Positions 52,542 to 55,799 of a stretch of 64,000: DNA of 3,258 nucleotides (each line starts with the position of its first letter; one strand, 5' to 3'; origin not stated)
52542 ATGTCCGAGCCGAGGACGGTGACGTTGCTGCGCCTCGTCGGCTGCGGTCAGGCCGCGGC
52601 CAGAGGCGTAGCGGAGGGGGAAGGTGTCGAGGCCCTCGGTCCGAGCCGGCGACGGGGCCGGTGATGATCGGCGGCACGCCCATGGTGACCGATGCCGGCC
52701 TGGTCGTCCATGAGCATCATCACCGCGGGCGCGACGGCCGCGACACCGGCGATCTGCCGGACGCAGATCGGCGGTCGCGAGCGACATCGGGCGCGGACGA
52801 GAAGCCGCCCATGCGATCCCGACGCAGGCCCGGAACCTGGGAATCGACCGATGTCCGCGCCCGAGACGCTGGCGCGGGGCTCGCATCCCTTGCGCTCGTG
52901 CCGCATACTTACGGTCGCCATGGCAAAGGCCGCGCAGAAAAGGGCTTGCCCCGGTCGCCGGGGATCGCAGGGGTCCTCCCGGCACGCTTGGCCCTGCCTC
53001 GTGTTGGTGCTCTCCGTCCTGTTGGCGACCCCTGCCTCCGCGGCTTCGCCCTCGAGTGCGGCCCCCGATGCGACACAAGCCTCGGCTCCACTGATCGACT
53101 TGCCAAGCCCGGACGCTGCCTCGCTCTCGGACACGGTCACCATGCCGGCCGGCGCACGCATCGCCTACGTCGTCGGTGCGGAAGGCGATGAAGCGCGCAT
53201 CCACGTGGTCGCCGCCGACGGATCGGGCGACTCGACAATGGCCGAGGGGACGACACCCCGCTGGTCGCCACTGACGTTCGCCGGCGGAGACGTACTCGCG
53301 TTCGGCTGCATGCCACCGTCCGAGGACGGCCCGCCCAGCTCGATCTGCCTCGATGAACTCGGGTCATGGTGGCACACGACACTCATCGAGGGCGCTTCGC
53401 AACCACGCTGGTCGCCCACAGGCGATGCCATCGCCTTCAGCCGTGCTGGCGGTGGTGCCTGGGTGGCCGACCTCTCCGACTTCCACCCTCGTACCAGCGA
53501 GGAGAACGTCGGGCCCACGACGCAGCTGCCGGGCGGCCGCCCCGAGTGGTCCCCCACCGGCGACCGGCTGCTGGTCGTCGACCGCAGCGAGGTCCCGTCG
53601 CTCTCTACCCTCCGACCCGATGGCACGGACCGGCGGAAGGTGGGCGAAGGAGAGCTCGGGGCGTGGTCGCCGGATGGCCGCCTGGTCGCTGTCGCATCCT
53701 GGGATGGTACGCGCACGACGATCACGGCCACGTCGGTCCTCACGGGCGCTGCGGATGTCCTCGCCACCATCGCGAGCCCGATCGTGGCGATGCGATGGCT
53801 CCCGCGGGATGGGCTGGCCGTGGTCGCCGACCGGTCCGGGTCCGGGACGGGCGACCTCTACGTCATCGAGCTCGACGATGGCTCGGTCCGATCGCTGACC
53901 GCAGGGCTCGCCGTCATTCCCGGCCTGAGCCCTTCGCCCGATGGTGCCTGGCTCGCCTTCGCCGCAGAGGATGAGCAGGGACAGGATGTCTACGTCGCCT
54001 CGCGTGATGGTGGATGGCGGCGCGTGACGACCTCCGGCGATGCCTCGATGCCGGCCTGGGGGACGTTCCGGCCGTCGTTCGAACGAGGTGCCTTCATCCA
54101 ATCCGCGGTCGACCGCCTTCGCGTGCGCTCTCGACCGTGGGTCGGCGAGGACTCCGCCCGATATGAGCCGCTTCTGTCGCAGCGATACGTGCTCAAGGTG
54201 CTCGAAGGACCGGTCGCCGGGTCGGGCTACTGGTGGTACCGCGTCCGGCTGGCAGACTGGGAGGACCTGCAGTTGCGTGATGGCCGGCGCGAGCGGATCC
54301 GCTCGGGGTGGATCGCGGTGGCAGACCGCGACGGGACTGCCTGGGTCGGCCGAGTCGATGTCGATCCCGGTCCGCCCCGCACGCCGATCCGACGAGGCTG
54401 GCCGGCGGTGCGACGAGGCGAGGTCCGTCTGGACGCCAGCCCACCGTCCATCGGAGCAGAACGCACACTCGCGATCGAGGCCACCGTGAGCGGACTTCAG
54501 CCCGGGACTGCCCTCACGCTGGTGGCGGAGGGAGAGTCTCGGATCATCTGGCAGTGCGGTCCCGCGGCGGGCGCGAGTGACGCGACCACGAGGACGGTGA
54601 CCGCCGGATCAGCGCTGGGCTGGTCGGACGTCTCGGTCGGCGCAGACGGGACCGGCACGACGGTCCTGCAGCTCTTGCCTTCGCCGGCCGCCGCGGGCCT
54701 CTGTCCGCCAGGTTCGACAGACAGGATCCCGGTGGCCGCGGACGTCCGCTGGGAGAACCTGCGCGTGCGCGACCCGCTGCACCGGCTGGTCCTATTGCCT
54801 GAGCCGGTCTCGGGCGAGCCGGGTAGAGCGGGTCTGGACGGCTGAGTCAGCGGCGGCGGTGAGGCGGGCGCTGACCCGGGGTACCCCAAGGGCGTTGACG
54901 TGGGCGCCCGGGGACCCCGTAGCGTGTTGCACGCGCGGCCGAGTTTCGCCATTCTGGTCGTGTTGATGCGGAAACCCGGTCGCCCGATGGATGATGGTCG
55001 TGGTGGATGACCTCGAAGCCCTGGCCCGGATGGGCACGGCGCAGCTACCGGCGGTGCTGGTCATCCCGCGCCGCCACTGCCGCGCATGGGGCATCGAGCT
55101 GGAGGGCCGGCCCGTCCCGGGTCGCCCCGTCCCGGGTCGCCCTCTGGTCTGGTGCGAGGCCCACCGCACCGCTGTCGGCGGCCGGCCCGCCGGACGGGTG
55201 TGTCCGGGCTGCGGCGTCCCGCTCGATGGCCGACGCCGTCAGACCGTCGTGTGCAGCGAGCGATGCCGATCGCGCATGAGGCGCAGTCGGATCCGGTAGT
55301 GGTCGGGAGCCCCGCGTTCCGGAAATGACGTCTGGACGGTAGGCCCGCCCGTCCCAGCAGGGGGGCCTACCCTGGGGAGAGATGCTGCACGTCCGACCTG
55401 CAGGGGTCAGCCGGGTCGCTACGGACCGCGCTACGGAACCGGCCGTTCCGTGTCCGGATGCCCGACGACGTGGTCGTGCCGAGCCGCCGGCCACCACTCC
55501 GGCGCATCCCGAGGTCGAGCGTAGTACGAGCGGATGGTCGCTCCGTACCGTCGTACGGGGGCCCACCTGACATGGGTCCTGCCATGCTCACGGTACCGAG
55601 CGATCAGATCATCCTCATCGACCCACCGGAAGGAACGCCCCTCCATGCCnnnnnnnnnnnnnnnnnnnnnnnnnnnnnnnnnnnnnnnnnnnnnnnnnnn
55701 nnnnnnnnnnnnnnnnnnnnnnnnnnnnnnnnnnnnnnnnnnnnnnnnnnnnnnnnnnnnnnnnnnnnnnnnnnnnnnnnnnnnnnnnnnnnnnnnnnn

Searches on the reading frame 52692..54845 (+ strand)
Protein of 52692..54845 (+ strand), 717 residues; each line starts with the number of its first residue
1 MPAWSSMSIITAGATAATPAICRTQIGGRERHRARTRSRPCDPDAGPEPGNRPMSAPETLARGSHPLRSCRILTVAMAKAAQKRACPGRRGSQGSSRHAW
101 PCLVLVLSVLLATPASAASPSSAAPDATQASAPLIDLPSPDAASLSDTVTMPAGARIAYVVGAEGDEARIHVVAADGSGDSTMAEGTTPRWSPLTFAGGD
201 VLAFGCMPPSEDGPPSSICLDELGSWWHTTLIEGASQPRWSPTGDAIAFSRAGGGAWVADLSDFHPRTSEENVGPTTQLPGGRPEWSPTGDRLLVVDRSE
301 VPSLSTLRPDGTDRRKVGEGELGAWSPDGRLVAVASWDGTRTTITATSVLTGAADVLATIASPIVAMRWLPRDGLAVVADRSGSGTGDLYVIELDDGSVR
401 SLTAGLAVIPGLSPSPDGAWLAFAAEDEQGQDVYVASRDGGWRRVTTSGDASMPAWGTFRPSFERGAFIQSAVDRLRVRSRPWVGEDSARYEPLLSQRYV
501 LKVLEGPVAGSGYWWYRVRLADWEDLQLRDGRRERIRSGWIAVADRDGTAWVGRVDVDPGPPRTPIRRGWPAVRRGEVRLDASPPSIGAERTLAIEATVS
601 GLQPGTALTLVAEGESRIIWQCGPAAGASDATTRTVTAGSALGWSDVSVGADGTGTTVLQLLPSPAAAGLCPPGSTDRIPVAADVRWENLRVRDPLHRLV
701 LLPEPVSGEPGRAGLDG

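Call 20: search_protein_families(library=pfam, proteins=[window:52692-54845:+], max_evalue=0.01)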
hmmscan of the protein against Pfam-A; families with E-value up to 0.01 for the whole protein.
window:52692-54845:+ (717 aa): 4 families
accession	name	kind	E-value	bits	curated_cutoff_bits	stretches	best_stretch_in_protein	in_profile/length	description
PF07676.18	PD40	-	9.6e-06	25.9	20.9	0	237-255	13-32/38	WD40-like Beta Propeller Repeat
PF25174.1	Beta-prop_THOC3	-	0.00013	21.5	305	1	324-428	95-193/272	THOC3 beta-propeller domain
PF00930.27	DPPIV_N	-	0.00058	19.1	22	0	384-451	20-84/354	Dipeptidyl peptidase IV (DPP IV) N-terminal region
PF00400.38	WD40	-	0.0018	19.2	27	0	324-340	18-34/39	WD domain, G-beta repeat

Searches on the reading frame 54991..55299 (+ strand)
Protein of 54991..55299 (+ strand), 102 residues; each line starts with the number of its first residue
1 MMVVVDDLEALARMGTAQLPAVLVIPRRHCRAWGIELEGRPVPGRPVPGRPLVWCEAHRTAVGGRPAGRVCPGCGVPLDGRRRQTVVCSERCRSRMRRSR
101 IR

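Call 20: search_protein_families(library=pfam, proteins=[window:54991-55299:+], max_evalue=0.01)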
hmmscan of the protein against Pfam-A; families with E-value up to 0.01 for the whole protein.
window:54991-55299:+ (102 aa): 0 families

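Call 29: find_homologous_proteins(query=window:54991-55299:+)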
Query window:54991-55299:+ (102 aa): 19 proteins with E <= 0.001 among 29 candidates.
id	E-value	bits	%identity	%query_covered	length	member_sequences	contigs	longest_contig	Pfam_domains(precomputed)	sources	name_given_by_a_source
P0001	7.2e-37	143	73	88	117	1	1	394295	-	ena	-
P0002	4.1e-36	141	78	95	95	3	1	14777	-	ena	-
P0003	7.5e-35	137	71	97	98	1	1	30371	-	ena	-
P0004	5.8e-34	134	74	97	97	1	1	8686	-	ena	-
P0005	9.8e-34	133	70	88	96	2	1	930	-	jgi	jgi:hypothetical protein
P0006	9.9e-34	133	72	99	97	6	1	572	-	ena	-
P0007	1.0e-33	133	69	96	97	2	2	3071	-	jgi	jgi:hypothetical protein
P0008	2.4e-33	132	71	100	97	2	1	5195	-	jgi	jgi:hypothetical protein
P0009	4.0e-33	131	71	88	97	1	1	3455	-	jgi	jgi:hypothetical protein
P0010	5.6e-33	131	70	100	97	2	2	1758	-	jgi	jgi:hypothetical protein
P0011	3.3e-32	128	69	93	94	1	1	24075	-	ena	-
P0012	5.3e-31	124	69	85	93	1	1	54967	-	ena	-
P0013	1.1e-30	123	71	100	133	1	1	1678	-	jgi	jgi:hypothetical protein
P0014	5.3e-29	118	73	88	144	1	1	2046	-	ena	-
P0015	4.5e-27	112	66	96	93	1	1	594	-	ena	-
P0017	3.4e-25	106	70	80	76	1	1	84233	-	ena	-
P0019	5.8e-23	99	69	79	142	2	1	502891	PF05119.18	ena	-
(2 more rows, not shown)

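Call 30: find_encoding_contigs(protein=P0001, flank=6000, max_places=3)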
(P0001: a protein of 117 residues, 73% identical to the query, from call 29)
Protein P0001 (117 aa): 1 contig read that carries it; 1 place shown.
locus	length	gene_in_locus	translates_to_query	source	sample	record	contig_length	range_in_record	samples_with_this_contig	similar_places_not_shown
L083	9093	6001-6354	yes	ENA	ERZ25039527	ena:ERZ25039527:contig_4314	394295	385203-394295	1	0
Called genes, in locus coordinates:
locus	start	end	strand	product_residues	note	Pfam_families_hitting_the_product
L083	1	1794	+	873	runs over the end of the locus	PF00931:NB-ARC (weak), PF13191:AAA_16 (weak), PF25872:HTH_77, PF13424:TPR_12 (faint), PF17874:TPR_MalT (weak)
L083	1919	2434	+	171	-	-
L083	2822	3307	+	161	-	-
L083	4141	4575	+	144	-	PF10604:Polyketide_cyc2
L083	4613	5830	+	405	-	PF00211:Guanylate_cyc (faint)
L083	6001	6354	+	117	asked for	-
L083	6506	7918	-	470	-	-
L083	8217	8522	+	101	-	PF03551:PadR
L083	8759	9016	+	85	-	-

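Call 31: find_encoding_contigs(protein=P0019, flank=6000, max_places=3)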
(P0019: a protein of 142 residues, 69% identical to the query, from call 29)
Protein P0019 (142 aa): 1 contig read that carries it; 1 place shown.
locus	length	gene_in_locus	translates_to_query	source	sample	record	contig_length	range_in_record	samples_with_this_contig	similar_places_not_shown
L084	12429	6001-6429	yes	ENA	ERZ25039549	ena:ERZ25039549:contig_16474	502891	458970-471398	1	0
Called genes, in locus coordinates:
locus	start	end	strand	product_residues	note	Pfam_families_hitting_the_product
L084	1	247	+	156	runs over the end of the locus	-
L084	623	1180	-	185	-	PF06197:DUF998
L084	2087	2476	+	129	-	-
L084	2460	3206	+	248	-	-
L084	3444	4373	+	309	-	-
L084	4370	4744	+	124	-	PF00392:GntR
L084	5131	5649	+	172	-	-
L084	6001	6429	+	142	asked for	PF05119:Terminase_4 (weak)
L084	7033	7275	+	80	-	PF02604:PhdYeFM_antitox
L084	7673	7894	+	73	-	PF00196:GerE (weak), PF00126:HTH_1 (weak), PF13556:HTH_30 (weak)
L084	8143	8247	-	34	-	-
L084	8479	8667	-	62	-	-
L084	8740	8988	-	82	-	-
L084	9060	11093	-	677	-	PF00884:Sulfatase, PF01663:Phosphodiest (faint), PF16347:SGSH_C (weak)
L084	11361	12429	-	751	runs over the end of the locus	PF01663:Phosphodiest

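Call 37: find_encoding_contigs(protein=P0012, flank=8000, max_places=2)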
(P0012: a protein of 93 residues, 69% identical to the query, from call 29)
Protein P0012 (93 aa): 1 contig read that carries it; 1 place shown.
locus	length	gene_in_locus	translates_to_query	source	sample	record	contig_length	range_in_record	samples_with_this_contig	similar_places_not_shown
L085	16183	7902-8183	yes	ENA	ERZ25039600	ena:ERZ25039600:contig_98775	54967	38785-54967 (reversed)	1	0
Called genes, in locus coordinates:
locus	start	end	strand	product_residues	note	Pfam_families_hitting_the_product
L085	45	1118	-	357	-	PF10996:Beta-Casp, PF07521:RMMBL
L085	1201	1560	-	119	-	PF23023:Anti-Pycsar_Apyc1 (weak), PF00753:Lactamase_B, PF12706:Lactamase_B_2 (weak)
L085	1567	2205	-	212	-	-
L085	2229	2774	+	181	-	-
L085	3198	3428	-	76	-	-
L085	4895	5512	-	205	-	-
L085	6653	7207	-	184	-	-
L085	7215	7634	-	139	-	-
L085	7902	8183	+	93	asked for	-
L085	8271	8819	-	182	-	-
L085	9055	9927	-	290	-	-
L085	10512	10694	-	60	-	-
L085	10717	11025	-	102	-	-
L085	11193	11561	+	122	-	-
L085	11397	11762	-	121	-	PF00436:SSB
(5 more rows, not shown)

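Call 38: find_encoding_contigs(protein=P0017, flank=8000, max_places=2)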
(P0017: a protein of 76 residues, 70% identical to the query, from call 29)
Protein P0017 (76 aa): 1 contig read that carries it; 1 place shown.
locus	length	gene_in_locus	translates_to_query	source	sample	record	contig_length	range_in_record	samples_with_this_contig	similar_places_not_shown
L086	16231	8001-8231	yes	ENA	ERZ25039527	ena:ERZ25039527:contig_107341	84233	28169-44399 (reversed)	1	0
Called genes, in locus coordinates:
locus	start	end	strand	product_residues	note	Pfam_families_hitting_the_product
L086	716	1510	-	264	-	PF18015:Acetyltransf_19, PF00583:Acetyltransf_1, PF13673:Acetyltransf_10 (weak), PF13508:Acetyltransf_7 (weak)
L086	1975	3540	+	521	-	PF01738:DLH (faint), PF02129:Peptidase_S15 (weak), PF00561:Abhydrolase_1, PF00326:Peptidase_S9 (faint), PF12146:Hydrolase_4, PF08840:BAAT_C (faint)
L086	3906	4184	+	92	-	-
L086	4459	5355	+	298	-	PF00561:Abhydrolase_1, PF12146:Hydrolase_4 (weak), PF12697:Abhydrolase_6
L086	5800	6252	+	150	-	PF07366:SnoaL, PF12680:SnoaL_2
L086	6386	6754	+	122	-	-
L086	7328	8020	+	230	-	PF01872:RibD_C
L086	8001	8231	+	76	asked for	-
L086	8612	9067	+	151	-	PF08327:AHSA1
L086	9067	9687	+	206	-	PF01872:RibD_C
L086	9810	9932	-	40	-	PF09966:DUF2200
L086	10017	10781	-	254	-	PF01061:ABC2_membrane, PF12698:ABC2_membrane_3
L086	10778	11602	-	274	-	PF00005:ABC_tran, PF13304:AAA_21 (faint)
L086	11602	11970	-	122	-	PF06304:DUF1048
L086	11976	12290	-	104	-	PF03551:PadR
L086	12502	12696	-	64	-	-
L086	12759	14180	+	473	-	PF00239:Resolvase (weak)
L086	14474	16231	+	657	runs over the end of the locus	PF08501:Shikimate_dh_N, PF01488:Shikimate_DH (faint), PF18317:SDH_C, PF00459:Inositol_P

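Call 39: find_encoding_contigs(protein=P0003, flank=8000, max_places=2)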
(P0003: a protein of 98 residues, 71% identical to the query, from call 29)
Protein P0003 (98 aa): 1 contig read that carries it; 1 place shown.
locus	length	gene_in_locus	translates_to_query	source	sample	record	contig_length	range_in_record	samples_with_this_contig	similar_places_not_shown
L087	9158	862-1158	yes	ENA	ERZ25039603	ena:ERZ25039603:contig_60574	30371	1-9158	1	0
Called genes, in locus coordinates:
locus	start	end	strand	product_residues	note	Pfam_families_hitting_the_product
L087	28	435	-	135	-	-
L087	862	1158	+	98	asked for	-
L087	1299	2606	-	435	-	-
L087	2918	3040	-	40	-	-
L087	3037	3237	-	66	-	-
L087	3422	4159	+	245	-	-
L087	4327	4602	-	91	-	-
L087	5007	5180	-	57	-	-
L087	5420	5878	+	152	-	-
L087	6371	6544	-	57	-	-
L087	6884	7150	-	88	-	-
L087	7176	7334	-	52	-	-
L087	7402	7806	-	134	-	PF00689:Cation_ATPase_C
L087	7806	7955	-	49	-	-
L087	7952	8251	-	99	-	-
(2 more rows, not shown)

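Call 49: find_related_loci(query=A3, collection=viral_contigs, flank=8000)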
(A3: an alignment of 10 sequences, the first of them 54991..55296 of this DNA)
Query A3 (102 aa) in viral_contigs; peptide patterns used: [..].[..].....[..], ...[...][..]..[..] (x = any residue, [..] = any of these).
30 stretches matched a pattern, but none encodes a relative of the query by tblastn (E <= 1e-3).

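Call 50: search_protein_families(library=pfam, proteins=[P0019, P0002], max_evalue=1)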
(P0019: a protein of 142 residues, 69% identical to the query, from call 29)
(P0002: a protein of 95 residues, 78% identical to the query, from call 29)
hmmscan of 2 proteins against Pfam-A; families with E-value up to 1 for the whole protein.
P0019 (142 aa): 3 families
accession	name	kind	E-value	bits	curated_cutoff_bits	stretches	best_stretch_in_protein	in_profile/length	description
PF05119.17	Terminase_4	-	3.1e-06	27.9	24.7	1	76-120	52-96/98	Phage terminase, small subunit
PF12773.13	DZR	-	0.15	12.7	27.3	1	23-68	13-34/45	Double zinc ribbon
PF15482.11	CCER1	-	0.39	10.9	27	1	69-119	133-183/215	Coiled-coil domain-containing glutamate-rich protein family 1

P0002 (95 aa): 6 families
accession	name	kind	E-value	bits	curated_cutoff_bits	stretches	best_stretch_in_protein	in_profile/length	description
PF12773.13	DZR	-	0.017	15.7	27.3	0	27-79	14-42/45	Double zinc ribbon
PF18912.6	DZR_2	-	0.1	12.9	27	1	21-82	4-53/56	Double zinc ribbon domain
PF09889.16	DUF2116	-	0.59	10.6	26.8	0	62-90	4-29/59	Probable treble clef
PF13453.11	Zn_ribbon_TFIIB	-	0.68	9.8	22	0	64-81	2-19/41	Transcription factor zinc-finger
PF10013.15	DUF2256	-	0.74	10.4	25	0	62-87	8-39/40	Uncharacterized protein conserved in bacteria (DUF2256)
PF08271.17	Zn_Ribbon_TF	-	0.86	9.6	29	0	28-39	22-33/43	TFIIB zinc-binding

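Call 51: search_protein_families(library=phrogs, proteins=[P0019, P0002, P0003], max_evalue=1)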
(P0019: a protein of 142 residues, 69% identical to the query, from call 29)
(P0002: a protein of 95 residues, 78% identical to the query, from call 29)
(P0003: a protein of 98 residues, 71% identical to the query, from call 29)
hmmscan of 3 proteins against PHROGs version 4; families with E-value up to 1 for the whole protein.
P0019 (142 aa): 6 families
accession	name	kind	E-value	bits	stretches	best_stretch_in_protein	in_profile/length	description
phrog_83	-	head and packaging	0.00015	22.4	1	80-125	146-191/246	terminase small subunit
phrog_361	-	head and packaging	0.11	13.7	1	80-119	67-106/129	terminase small subunit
phrog_1271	-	DNA, RNA and nucleotide metabolism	0.11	12.9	1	22-74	177-228/361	HNH endonuclease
phrog_24183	-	unknown function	0.12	13.8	1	23-85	5-61/135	-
phrog_18534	-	unknown function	0.28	12.3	1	48-79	8-39/52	-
phrog_54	-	other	0.94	10.8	0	47-74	22-49/75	DksA-like zinc-finger protein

P0002 (95 aa): 7 families
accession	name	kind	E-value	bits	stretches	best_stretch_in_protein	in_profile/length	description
phrog_6975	-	unknown function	0.00099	20.3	1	59-92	11-44/149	-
phrog_8660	-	DNA, RNA and nucleotide metabolism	0.0092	17.1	1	59-89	11-41/196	HNH endonuclease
phrog_27094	-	unknown function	0.023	15.6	1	25-42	39-56/63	-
phrog_16925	-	unknown function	0.12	13.6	0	63-91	7-37/151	-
phrog_12595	-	unknown function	0.2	12.8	1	60-89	36-65/137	-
phrog_15471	-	DNA, RNA and nucleotide metabolism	0.23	12.3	0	62-91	103-133/183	HNH endonuclease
phrog_37354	-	unknown function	0.96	9.5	0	28-91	321-383/396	-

P0003 (98 aa): 5 families
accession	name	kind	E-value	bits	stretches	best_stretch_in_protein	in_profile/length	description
phrog_6975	-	unknown function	0.0013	20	1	61-95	11-45/149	-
phrog_18534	-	unknown function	0.0014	19.6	1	52-87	7-39/52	-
phrog_8660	-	DNA, RNA and nucleotide metabolism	0.0082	17.3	1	61-91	11-41/196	HNH endonuclease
phrog_15471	-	DNA, RNA and nucleotide metabolism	0.039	14.8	1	63-96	102-136/183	HNH endonuclease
phrog_16925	-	unknown function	0.53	11.4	1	65-97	7-41/151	-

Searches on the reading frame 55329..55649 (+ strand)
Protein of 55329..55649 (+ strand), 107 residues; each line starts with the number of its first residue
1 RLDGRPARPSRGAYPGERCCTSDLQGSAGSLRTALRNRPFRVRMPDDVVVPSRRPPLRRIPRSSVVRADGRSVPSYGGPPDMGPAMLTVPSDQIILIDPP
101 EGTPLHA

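Call 50: search_protein_families(library=pfam, proteins=[window:55329-55649:+], max_evalue=1)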
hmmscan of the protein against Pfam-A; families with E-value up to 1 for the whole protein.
seq(107 aa): 0 families
